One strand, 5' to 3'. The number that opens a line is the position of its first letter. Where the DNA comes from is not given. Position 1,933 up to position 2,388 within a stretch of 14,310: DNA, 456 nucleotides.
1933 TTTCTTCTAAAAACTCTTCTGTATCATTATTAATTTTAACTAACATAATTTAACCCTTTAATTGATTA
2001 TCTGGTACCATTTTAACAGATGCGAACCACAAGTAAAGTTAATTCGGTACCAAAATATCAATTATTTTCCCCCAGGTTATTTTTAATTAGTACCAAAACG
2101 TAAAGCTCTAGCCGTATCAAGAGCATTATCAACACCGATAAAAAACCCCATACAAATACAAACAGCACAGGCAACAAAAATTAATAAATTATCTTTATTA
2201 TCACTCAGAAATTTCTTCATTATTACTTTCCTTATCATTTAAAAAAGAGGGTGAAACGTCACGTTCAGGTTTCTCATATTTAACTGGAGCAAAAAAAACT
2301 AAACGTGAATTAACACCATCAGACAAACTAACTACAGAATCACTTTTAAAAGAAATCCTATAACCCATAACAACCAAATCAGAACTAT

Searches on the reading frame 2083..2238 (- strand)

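Call 7: search_protein_families(library=pfam, max_evalue=0.1, proteins=[window:2083-2238:-])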
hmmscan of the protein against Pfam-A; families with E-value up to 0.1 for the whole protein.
window:2083-2238:- (51 aa): 0 families

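Call 8: search_protein_families(library=phrogs, max_evalue=0.1, proteins=[window:2083-2238:-])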
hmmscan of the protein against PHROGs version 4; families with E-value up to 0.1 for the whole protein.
window:2083-2238:- (51 aa): 2 families
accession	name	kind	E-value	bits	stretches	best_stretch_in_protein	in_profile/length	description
phrog_16321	-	unknown function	0.055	14.4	1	19-45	15-41/47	-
phrog_1874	-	unknown function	0.094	13.8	0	16-44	3-31/59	-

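Call 71: search_protein_families(library=ncbifam, proteins=[window:2083-2238:-], max_evalue=1)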
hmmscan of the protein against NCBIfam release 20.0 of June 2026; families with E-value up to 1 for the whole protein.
window:2083-2238:- (51 aa): 0 families
